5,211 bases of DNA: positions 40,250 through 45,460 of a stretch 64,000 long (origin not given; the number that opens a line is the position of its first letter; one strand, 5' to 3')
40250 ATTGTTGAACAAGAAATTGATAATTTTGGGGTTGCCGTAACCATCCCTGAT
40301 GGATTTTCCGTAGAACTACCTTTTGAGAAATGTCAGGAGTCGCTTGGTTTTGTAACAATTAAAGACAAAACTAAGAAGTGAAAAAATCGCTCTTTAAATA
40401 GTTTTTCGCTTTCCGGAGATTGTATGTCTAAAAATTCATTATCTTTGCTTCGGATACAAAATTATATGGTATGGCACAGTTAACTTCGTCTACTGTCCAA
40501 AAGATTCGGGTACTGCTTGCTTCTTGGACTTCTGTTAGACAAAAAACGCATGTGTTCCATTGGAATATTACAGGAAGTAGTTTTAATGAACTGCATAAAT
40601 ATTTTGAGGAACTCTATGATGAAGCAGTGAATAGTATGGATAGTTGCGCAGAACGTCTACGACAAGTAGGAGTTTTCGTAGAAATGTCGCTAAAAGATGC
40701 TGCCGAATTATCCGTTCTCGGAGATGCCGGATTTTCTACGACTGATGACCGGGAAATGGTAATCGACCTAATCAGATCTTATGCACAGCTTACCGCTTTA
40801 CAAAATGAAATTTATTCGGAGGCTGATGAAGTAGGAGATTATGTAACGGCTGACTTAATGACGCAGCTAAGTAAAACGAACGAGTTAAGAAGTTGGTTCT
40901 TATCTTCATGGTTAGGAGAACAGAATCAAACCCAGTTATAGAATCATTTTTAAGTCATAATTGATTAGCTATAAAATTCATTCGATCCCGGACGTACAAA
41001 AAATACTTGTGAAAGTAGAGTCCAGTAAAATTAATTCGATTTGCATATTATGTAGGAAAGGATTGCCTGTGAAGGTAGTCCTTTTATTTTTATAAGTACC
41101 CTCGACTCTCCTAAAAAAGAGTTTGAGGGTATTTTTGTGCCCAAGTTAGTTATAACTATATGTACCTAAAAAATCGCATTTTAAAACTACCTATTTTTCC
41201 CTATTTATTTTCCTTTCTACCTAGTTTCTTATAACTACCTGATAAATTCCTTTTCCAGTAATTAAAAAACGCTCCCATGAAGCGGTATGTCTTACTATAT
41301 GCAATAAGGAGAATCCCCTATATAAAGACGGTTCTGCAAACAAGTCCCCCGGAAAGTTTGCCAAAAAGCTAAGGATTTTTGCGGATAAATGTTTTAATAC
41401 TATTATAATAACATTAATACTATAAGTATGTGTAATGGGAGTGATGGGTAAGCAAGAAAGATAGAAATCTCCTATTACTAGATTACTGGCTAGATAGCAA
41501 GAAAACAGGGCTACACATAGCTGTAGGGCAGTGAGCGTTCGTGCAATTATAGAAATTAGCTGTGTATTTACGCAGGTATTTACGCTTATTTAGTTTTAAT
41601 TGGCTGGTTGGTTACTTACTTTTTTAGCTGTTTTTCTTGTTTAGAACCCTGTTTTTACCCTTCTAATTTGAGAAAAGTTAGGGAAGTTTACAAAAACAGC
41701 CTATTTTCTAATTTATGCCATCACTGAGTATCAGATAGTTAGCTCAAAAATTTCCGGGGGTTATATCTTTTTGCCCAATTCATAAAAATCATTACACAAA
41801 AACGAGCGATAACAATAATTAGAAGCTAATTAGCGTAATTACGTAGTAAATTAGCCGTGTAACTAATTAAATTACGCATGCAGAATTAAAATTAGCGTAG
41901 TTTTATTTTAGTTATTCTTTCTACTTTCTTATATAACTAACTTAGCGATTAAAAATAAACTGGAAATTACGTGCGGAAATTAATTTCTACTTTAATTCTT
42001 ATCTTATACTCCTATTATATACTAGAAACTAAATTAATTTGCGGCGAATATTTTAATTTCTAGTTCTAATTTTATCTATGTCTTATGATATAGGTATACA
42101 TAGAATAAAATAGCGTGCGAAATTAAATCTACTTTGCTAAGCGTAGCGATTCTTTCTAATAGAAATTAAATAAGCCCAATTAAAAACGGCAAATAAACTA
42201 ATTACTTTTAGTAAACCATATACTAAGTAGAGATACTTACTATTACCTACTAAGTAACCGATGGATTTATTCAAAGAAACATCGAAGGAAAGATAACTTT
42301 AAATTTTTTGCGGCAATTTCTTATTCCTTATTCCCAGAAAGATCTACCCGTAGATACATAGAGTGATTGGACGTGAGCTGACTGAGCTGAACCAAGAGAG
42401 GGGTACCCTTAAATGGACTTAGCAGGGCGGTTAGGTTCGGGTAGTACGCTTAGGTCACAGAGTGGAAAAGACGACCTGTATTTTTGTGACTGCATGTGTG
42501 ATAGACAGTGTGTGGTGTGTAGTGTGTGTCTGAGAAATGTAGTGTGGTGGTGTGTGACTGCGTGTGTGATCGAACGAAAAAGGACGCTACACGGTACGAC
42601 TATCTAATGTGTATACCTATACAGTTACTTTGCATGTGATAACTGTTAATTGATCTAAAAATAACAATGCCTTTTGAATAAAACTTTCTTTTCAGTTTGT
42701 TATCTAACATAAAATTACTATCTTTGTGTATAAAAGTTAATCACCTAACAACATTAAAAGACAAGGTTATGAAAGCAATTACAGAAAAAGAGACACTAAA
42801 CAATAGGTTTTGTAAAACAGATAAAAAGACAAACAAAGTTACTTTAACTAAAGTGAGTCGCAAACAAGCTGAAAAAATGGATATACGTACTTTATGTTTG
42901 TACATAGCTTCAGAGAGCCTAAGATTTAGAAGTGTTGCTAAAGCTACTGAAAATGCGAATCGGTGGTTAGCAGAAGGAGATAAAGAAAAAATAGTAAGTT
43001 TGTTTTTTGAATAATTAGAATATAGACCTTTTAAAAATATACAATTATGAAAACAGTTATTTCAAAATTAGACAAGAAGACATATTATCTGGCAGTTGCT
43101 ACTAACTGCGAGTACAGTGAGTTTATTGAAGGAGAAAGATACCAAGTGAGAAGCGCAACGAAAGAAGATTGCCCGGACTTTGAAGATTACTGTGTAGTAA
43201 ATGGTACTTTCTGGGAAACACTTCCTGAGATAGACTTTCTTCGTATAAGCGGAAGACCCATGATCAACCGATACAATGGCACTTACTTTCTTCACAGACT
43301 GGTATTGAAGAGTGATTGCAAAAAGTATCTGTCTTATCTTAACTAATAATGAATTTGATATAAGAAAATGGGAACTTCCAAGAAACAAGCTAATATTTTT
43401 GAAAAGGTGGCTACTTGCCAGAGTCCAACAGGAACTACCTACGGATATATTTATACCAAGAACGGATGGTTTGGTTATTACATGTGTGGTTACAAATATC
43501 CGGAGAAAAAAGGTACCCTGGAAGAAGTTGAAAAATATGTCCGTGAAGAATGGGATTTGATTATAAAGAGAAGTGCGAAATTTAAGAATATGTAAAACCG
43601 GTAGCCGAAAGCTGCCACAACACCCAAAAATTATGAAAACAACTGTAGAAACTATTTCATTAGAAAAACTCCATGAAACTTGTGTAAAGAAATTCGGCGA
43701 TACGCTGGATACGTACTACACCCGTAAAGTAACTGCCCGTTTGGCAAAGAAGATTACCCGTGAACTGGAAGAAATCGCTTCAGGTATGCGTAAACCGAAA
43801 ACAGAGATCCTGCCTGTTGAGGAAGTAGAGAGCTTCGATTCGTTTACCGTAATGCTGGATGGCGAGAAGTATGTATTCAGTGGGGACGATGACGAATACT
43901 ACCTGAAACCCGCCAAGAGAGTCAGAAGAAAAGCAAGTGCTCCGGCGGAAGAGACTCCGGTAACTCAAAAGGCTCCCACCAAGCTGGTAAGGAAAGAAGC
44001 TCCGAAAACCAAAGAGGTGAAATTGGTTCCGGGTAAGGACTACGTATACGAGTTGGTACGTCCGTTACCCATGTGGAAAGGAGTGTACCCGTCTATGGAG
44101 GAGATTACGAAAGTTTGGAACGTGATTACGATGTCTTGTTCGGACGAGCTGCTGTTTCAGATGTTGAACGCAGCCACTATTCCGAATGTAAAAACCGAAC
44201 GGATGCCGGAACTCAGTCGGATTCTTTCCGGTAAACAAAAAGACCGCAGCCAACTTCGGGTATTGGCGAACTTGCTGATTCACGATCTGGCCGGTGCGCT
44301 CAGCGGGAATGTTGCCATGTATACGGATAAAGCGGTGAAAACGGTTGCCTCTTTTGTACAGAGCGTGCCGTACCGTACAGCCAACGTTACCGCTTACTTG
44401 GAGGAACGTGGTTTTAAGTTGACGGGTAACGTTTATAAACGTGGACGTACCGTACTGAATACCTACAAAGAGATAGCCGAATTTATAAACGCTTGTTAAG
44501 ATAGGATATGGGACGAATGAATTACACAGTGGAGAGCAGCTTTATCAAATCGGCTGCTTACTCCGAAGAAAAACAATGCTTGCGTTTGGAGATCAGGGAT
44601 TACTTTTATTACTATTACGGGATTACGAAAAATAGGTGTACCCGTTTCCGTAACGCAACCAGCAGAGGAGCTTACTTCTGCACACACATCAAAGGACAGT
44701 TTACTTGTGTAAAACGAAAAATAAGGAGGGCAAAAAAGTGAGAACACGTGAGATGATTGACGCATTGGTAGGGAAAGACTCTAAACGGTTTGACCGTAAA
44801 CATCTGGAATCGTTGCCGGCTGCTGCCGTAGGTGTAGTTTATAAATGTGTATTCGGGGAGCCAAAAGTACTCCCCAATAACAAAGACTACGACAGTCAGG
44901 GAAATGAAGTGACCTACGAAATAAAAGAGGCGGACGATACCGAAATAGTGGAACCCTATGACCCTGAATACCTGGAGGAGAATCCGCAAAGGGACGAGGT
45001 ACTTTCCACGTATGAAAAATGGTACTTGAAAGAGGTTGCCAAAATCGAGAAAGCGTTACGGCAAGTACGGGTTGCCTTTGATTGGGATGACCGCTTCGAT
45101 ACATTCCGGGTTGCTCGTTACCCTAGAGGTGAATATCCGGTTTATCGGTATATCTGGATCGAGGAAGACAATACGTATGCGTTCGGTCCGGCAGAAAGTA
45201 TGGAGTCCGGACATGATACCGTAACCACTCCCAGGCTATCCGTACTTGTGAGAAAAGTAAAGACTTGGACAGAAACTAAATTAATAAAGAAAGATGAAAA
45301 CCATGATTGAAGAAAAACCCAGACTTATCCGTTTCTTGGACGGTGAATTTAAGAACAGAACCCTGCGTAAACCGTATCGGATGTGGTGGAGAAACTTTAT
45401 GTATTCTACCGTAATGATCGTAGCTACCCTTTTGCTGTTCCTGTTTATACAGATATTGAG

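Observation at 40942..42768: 1.8-kb ORF-free, repeat-laden region in an otherwise gap-free phage genome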

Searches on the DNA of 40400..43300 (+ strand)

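Call 7: search_dna_similar(query=window:40400-43300:+, collection=phages, mode=distant, max_rows=30)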
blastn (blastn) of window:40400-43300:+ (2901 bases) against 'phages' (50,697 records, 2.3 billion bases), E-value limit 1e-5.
Records with a match: 1; places in all: 1; records where one place covers at least 80% of the query: 0.
Best place of each record, by identity: 60-80% 1.
By first word of the organism name: Bacteroides 1.
By host as written in the record: Bacteroides salyersiae BSC162 1.
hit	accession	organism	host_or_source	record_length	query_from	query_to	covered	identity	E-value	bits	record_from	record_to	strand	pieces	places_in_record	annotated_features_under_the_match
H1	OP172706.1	Bacteroides phage BS162P1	Bacteroides salyersiae BSC162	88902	115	1356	17%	69.5%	3e-19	176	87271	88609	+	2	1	hypothetical protein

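Call 10: get_annotated_region(hit=H1, flank=6000)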
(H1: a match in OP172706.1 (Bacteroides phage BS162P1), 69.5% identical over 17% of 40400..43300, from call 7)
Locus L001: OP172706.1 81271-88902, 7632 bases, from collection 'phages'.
description: Bacteroides phage BS162P1, partial genome.
organism: Bacteroides phage BS162P1 (NCBI taxid 2968579)
taxonomy: Viruses; Duplodnaviria; Heunggongvirae; Uroviricota; Caudoviricetes
host: Bacteroides salyersiae BSC162; source: municipal sewage; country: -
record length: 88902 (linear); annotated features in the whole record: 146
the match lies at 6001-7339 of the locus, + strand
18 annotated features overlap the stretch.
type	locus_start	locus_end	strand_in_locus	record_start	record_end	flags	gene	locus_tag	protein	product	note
CDS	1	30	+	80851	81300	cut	-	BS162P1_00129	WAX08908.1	hypothetical protein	-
CDS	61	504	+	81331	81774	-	-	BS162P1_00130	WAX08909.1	hypothetical protein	-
CDS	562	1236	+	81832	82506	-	-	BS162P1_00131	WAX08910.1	hypothetical protein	-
CDS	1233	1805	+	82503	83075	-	-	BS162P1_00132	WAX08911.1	hypothetical protein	-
CDS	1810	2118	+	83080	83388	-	-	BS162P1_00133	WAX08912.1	hypothetical protein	-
CDS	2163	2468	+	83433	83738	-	-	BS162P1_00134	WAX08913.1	hypothetical protein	-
CDS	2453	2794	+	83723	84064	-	-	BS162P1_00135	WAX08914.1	hypothetical protein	-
CDS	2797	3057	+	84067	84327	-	-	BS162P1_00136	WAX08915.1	hypothetical protein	-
CDS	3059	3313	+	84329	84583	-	-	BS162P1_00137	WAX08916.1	hypothetical protein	-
CDS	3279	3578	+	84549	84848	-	-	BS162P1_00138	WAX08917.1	hypothetical protein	-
CDS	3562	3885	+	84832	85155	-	-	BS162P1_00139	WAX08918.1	hypothetical protein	-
CDS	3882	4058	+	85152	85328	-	-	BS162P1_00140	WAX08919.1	hypothetical protein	-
CDS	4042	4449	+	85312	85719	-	-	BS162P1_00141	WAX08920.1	hypothetical protein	-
CDS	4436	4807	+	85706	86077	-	-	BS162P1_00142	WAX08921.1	hypothetical protein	-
CDS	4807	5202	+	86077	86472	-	-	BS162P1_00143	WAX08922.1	hypothetical protein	-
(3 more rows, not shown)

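Call 73: search_rna_families(source=window, start=40800, end=42900, threshold=evalue, max_evalue=1)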
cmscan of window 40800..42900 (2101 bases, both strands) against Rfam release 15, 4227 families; matches with E-value up to 1: 0.
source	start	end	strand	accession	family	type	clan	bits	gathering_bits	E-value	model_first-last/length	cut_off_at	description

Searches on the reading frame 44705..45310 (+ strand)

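Call 14: search_protein_families(library=pfam, proteins=[window:44705-45310:+], max_evalue=0.01)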
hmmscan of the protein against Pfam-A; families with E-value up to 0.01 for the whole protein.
window:44705-45310:+ (201 aa): 1 family
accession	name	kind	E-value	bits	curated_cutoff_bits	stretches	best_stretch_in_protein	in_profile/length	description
PF06246.17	Isy1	-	0.0048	17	25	1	15-113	91-188/253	Isy1-like splicing family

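Call 38: search_protein_families(library=phrogs, proteins=[window:44705-45310:+], max_evalue=0.001)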
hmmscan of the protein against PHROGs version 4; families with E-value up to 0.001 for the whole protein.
window:44705-45310:+ (201 aa): 0 families
